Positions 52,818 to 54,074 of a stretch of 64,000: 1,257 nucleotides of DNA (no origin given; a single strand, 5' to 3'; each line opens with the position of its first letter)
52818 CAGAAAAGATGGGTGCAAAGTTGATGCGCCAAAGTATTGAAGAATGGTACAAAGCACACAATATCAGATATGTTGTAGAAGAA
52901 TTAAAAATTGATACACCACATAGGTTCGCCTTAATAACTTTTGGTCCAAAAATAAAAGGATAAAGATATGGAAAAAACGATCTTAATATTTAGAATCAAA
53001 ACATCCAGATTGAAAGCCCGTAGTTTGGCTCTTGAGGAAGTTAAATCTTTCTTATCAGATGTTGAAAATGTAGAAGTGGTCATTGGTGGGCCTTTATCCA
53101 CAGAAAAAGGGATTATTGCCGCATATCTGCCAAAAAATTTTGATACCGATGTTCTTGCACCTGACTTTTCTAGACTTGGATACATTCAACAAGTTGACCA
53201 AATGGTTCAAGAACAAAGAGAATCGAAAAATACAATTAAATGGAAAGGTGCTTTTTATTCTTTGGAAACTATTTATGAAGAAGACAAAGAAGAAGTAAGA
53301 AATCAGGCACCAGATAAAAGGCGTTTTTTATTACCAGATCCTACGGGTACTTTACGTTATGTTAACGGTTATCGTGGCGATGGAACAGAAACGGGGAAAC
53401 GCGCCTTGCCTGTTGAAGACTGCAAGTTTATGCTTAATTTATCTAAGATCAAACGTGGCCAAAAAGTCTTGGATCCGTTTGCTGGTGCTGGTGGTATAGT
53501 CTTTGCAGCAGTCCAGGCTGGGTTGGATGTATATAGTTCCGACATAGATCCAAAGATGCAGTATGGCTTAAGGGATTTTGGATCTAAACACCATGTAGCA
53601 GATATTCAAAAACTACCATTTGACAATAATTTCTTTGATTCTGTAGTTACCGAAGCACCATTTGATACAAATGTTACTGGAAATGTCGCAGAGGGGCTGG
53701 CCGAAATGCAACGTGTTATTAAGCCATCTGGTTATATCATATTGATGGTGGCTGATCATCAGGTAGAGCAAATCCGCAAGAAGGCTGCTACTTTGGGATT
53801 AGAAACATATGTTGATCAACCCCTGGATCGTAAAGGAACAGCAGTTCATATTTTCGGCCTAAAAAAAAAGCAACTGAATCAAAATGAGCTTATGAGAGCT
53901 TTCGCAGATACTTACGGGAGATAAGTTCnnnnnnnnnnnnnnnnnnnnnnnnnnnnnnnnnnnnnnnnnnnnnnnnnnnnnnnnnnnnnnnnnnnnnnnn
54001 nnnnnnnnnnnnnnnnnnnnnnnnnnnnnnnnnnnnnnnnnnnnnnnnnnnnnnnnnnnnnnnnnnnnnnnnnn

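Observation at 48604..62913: Orphan glycosylation/modification cluster with TPR-like glycosyltransferases and no recognisable export, polymerase or priming machinery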

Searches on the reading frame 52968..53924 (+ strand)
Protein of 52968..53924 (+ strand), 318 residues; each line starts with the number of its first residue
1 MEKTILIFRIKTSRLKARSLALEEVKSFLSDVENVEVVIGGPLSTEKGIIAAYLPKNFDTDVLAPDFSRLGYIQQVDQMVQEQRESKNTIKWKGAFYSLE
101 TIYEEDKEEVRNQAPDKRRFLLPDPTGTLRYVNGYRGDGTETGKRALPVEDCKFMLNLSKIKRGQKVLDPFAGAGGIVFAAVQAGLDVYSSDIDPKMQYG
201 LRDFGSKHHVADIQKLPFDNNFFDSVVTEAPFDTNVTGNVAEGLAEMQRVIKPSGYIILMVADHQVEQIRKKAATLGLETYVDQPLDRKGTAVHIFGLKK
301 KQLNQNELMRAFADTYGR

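Call 5: search_protein_families(library=pfam, proteins=[window:52968-53924:+], max_evalue=0.01)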
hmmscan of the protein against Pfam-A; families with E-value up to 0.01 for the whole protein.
window:52968-53924:+ (318 aa): 7 families
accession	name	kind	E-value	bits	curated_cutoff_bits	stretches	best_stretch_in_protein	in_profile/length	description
PF08241.18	Methyltransf_11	-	1.9e-10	41.7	21.2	1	172-259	5-95/95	Methyltransferase domain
PF13847.12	Methyltransf_31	-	5.3e-08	33.1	27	1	161-272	1-125/145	Methyltransferase domain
PF13649.12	Methyltransf_25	-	1.3e-07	32.6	27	1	167-255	1-97/97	Methyltransferase domain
PF01555.25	N6_N4_Mtase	-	5.3e-06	27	26.7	1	144-196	163-214/221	DNA methylase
PF01170.24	UPF0020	-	1.6e-05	25.2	22.3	1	155-185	20-50/197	RMKL-like, methyltransferase domain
PF01209.24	Ubie_methyltran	-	6.3e-05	22.9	20.1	1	154-266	38-158/233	ubiE/COQ5 methyltransferase family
PF02086.21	MethyltransfD12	-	0.0045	17.2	22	0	163-196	20-53/253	D12 class N6 adenine-specific DNA methyltransferase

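Call 12: search_protein_families(library=ncbifam, proteins=[window:52968-53924:+], max_evalue=0.01)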
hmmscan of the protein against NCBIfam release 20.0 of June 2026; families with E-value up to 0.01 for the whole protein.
window:52968-53924:+ (318 aa): 25 families
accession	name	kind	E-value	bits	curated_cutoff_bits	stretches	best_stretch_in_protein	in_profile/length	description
TIGR01177.1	TIGR01177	hypoth_equivalog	4e-18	65.8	316.55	1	153-272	172-306/330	TIGR01177 family methyltransferase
NF001240.0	PRK00216.1-1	equivalog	1.5e-09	37.3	378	1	153-267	53-176/251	bifunctional demethylmenaquinone methyltransferase/2-methoxy-6-polyprenyl-1,4-benzoquinol methylase UbiE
NF001241.0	PRK00216.1-2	equivalog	1.2e-08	34.8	327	1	160-262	48-150/231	demethylmenaquinone methyltransferase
NF045667.1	MTase_DVU1556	equivalog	1.1e-07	31.5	155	1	155-260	14-120/213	DVU_1556 family methyltransferase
TIGR01934.1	MenG_MenH_UbiE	subfamily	1.2e-07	31.3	158.35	1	157-269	33-151/223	ubiquinone/menaquinone biosynthesis methyltransferase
NF041536.1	ArsM_DUF2284_UU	exception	1.2e-06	27.2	575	1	156-272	69-191/459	arsenite methyltransferase/DUF2284 domain selenoprotein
NF047649.1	MTase_UXPK_star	exception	4.8e-06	25.8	460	1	184-264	106-184/283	methyltransferase/UXPK-star double selenoprotein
NF033398.1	rRNA_meth_EmtA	equivalog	5.8e-06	25.9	625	1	155-301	179-334/336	EmtA family 23S rRNA (guanine(2470)) methyltransferase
NF011527.0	PRK14968.1-1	equivalog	1.3e-05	25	242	0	159-232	30-103/192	putative methyltransferase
NF007610.0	PRK10258.1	equivalog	1.3e-05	24.7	342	1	156-259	35-138/251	malonyl-ACP O-methyltransferase BioC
NF041537.1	ArsM_AhpD_UU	exception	9.3e-05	21.4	510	1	158-266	71-185/345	arsenite methyltransferase/AhpD domain selenoprotein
NF042963.1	DUF1156_antiphage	equivalog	0.00011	20.5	1000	1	158-195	178-215/960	anti-phage-associated DUF1156 domain-containing protein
NF011528.0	PRK14968.1-2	equivalog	0.00016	21.3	171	1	147-196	22-71/205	putative methyltransferase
NF052510.1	methyltran_MpqE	exception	0.00034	20.1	335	1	161-261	44-153/234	methyl-plastoquinone biosynthesis methyltransferase MpqE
NF045823.1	PthPhpthDimycoMt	equivalog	0.00037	19.8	300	1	210-275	119-181/256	phthiotriol/phenolphthiotriol dimycocerosates methyltransferase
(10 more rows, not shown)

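Call 27: search_protein_families(library=padloc, proteins=[window:52968-53924:+], max_evalue=0.01)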
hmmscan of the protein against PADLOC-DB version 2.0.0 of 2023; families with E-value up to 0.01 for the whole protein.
window:52968-53924:+ (318 aa): 20 families
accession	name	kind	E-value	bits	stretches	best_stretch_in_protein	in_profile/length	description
PDLC04134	mad2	-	3.1e-15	54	1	138-283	266-423/492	mads_2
PDLC03322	MTase_II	-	1.1e-05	22.5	1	158-195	59-96/446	Type II methyltransferase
PDLC03283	MTase_II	-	5.7e-05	20.5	1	146-201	213-267/352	Type II methyltransferase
PDLC03224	MTase_II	-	0.00018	18.6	1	152-195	82-125/481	Type II methyltransferase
PDLC02648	DrmMII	-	0.00021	18.2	1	166-250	23-116/468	DrmMII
PDLC03350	MTase_II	-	0.00061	17.3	1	147-197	238-287/312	Type II methyltransferase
PDLC03352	MTase_II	-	0.00081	15.3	1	156-196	84-124/1023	Type II methyltransferase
PDLC03314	MTase_II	-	0.00094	15.3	1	160-196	160-196/944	Type II methyltransferase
PDLC03312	MTase_II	-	0.00099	14.9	0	160-199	213-252/1344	Type II methyltransferase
PDLC02189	DUF1156_MTase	-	0.001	15.3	1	162-195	162-195/944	-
PDLC03272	MTase_II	-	0.0016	15.7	1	162-216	72-128/407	Type II methyltransferase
PDLC03288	MTase_II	-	0.0018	16.2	0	239-267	102-130/169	Type II methyltransferase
PDLC03321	MTase_II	-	0.0029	14.8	0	161-196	198-233/245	Type II methyltransferase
PDLC00661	HmaB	-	0.0046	12.8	1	166-195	140-169/973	DNA-adenine methylase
PDLC03295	MTase_II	-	0.0053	14.3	0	150-195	211-256/292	Type II methyltransferase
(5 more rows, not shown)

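Call 28: search_protein_families(library=phrogs, proteins=[window:52968-53924:+], max_evalue=0.001)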
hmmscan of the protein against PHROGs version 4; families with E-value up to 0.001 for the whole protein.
window:52968-53924:+ (318 aa): 7 families
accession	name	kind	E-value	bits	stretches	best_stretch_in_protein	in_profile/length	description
phrog_9133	-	unknown function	9.4e-10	37.9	1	152-266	744-859/1259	-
phrog_23522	-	unknown function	1.4e-06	29.1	1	161-264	49-157/273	-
phrog_954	-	other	4.1e-06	27.2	0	153-231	40-119/229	DNA methyltransferase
phrog_10183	-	other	0.0002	20.7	0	162-195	114-147/889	DNA methyltransferase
phrog_498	-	other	0.00028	20.5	1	148-196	364-411/633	DNA methyltransferase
phrog_11619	-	other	0.00038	21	0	166-272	41-147/186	DNA methyltransferase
phrog_67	-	other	0.00044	20.4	0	164-195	302-333/743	DNA methyltransferase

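Call 55: find_homologous_proteins(query=window:52968-53924:+, max_evalue=0.001)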
Query window:52968-53924:+ (318 aa): 61 proteins with E <= 0.001 among 2190 candidates.
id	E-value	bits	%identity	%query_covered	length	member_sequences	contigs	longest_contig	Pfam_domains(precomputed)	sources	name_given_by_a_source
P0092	7.1e-206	700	99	100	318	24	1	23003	PF13847.13,PF13649.13,PF08241.19,PF01555.25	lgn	-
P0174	1.6e-185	633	88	100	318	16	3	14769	PF13847.13,PF13649.13,PF01170.25,PF08241.19,PF01555.25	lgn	-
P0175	4.7e-183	625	87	100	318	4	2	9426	PF13847.13,PF13649.13,PF01170.25,PF08241.19,PF01555.25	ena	-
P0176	7.0e-183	625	87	100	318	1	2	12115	PF13847.13,PF13649.13,PF01170.25,PF08241.19,PF01555.25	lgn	-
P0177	7.2e-183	625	87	100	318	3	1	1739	PF13847.13,PF13649.13,PF01170.25,PF08241.19,PF01555.25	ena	-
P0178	5.7e-179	612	86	100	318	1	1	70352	PF13847.13,PF13649.13,PF08241.19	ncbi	-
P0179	3.3e-171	586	84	97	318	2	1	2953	PF13847.13,PF13649.13,PF01170.25,PF08241.19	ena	-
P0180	7.5e-167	572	83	97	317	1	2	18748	PF13847.13,PF13649.13,PF08241.19,PF01555.25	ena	-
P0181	7.6e-165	566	83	95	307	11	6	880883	PF13847.13,PF13649.13,PF01170.25,PF01209.25,PF08241.19,PF01555.25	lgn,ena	-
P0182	3.5e-162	557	84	94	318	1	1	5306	PF13847.13,PF13649.13,PF08241.19,PF01555.25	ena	-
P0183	2.0e-158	544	81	95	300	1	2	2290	PF13847.13,PF13649.13,PF01170.25,PF08241.19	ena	-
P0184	1.5e-155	535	78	95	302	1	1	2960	PF13847.13,PF13649.13,PF01170.25,PF08241.19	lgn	-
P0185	2.0e-147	508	78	94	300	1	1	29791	PF13847.13,PF13649.13,PF01209.25,PF08241.19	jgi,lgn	jgi:predicted methyltransferase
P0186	1.4e-146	506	78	94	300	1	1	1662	PF13847.13,PF13649.13,PF01209.25,PF08241.19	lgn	-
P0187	6.7e-145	500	77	94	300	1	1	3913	PF13847.13,PF13649.13,PF01209.25,PF08241.19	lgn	-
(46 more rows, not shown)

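Call 62: search_solved_structures(query=A3, max_evalue=0.01)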
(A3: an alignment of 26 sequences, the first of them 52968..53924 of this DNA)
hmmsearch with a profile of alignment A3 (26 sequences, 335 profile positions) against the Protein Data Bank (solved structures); distinct sequences matched with E-value up to 0.01: 5.
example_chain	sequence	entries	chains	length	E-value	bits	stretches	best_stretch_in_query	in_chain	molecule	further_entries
5e71_A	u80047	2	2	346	2.7e-11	46.2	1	169-276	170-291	N2, N2-dimethylguanosine tRNA methyltransferase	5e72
6zxw_G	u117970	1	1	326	4.3e-09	39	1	169-305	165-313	tRNA (Guanine(10)-N2)-dimethyltransferase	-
6zxv_A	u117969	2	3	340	4.9e-09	38.8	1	169-305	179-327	tRNA (Guanine(10)-N2)-dimethyltransferase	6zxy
1ve3_A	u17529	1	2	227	3.5e-05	26.1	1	178-280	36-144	hypothetical protein PH0226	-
1xxl_A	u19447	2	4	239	0.0002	23.6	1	171-277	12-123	YcgJ protein | ycgJ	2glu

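Call 64: predict_structure(alignment_id=A3)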
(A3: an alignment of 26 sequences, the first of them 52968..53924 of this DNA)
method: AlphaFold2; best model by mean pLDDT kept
length: 318 residues; sequences in the alignment: 26
mean_pLDDT: 91.4   pTM: 0.89
mean pLDDT of the five models: 91.4, 91.1, 90.6, 90.2, 90.1
residues with pLDDT >= 90: 255; 70-90: 36; 50-70: 25; < 50: 2
segments of 3 or more residues with pLDDT < 50: none
pLDDT, mean of each block of 10 residues (from residue 1): 91 93 97 94 93 94 93 97 91 93 94 89 94 79 75 97 97 93 97 93 97 97 97 92 97 97 96 97 86 93 67 55
secondary structure, 60 per line:
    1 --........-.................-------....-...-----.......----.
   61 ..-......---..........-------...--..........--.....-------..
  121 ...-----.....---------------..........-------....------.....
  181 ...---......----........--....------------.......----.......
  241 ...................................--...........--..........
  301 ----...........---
elements in order: E3-10 H12-28 E36-39 E49-55 H64-69 E73-82 E90-92 E95-104 H107-111 E119-123 E129-133 H149-158 E166-169 H176-183 E187-192 H197-204 E207-210 E223-229 H234-250 E251-262 H263-275 E278-288 E291-300 H305-315

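Call 66: fold_search(model_id=the predicted structure, library=pdb)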
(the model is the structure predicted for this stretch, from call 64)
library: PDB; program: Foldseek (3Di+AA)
matches with E <= 10: 1822; with E <= 0.001: 809
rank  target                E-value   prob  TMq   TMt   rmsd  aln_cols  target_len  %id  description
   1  6zxw_G                9.4e-19  1.00  0.67  0.67   4.9       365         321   14  Structure of Archaeoglobus fulgidus Trm11-Trm112 m2G10 tRNA methyltransferase complex bound to sinefungin (released 2020-09-23)
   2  6zxv_B                9.0e-18  1.00  0.67  0.66   4.5       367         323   14  Structure of Archaeoglobus fulgidus Trm11 m2G10 tRNA methyltransferase enzyme bound to sinefungin (released 2020-09-23)
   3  6zxv_A                1.6e-17  1.00  0.66  0.65   4.6       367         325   15  Structure of Archaeoglobus fulgidus Trm11 m2G10 tRNA methyltransferase enzyme bound to sinefungin (released 2020-09-23)
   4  6zxy                  2.0e-16  1.00  0.66  0.66   5.1       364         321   15  Structure of Archaeoglobus fulgidus Trm11 m2G10 tRNA methyltransferase enzyme (released 2020-09-23)
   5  5e71                  2.0e-15  1.00  0.66  0.65   5.8       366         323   15  Crystal structure of the archaeal tRNA m2G/m22G10 methyltransferase (aTrm11) from Thermococcus kodakarensis (released 2016-07-06)
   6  3tma                  2.3e-12  1.00  0.51  0.49   8.3       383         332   14  Crystal structure of TrmN from Thermus thermophilus (released 2012-03-14)
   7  3tlj_A                4.8e-12  1.00  0.49  0.44  11.8       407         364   12  Crystal structure of Trm14 from Pyrococcus furiosus in complex with S-adenosyl-L-homocysteine (released 2012-03-14)
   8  3tm5_B                7.2e-12  1.00  0.50  0.44  10.3       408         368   11  Crystal structure of Trm14 from Pyrococcus furiosus in complex with sinefungin (released 2012-03-14)
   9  3tm5_A                2.5e-11  1.00  0.49  0.43   8.8       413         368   11  Crystal structure of Trm14 from Pyrococcus furiosus in complex with sinefungin (released 2012-03-14)
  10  3cjq_D                6.9e-11  1.00  0.41  0.50  19.3       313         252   17  Ribosomal protein L11 methyltransferase (PrmA) in complex with dimethylated ribosomal protein L11 in space group P2121 (released 2008-05-20)
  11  3cgg_A                2.3e-10  1.00  0.41  0.66   5.6       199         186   21  Crystal structure of TehB-like SAM-dependent methyltransferase (NP_600671.1) from Corynebacterium glutamicum ATCC 1303 (released 2008-03-18)
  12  3cjt_G                3.6e-10  1.00  0.38  0.47  19.3       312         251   17  Ribosomal protein L11 methyltransferase (PrmA) in complex with dimethylated ribosomal protein L11 (released 2008-05-20)
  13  5c0o_G                4.4e-10  1.00  0.44  0.58   8.2       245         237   13  m1A58 tRNA methyltransferase mutant - Y78A (released 2015-07-08)
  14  3cjr_A                6.6e-10  1.00  0.39  0.48  18.9       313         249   17  Ribosomal protein L11 methyltransferase (PrmA) in complex with ribosomal protein L11 (K39A) and inhibitor Sinefungin. (released 2008-05-20)
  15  8vyd_A                7.4e-10  1.00  0.40  0.46  17.0       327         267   14  A novel synthase generates m4(2)C to stabilize the archaeal ribosome (released 2024-11-06)
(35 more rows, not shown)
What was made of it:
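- On Aminoglycoside/aminocyclitol-type biosynthetic cluster: A Trm11-fold methyltransferase is present (call 66), but its target is unknown.
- On Trm11 tRNA m2G10 methyltransferase (g06): Foldseek aligns the full length to 6ZXW, 6ZXV and 5E71 (TM 0.66-0.67, E 1e-15 to 1e-18), then to TrmN and Trm14 (call 66).
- Closest known: Archaeal/eukaryotic Trm11. Same: Full-length fold match, covering the N-terminal ferredoxin-like/THUMP half plus the class-I methyltransferase domain (TM 0.67; call 66).
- g06 has the full-length Trm11 fold (call 66). g06 has the whole Trm11 architecture, including the RNA-binding N-terminal half (call 66).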

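Call 89: find_related_loci(query=A3, collection=viral_contigs, flank=10000)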
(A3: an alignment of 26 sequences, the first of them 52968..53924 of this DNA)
Query A3 (318 aa) in viral_contigs; peptide patterns used: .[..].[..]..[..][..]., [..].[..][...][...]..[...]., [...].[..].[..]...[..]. (x = any residue, [..] = any of these).
243 stretches matched a pattern; 10 encode a relative of the query (tblastn E <= 1e-3); 10 distinct loci.
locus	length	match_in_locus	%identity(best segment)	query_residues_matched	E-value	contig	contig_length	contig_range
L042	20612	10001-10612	23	69-263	1e-6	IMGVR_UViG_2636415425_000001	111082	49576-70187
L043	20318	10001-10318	28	159-263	2e-6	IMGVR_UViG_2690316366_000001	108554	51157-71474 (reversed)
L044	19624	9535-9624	53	166-195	5e-6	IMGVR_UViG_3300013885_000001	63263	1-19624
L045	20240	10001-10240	28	166-247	2e-5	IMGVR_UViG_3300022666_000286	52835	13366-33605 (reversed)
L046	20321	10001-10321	31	112-196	2e-5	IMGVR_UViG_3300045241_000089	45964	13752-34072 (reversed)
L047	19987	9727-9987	31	132-214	3e-5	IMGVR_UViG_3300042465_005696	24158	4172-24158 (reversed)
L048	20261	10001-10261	31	132-214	3e-5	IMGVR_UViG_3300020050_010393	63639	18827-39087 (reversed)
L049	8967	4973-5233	31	132-214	3e-5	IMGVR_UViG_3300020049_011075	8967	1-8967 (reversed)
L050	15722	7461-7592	39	164-203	6e-5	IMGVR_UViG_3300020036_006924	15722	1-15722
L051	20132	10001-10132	41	164-203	8e-5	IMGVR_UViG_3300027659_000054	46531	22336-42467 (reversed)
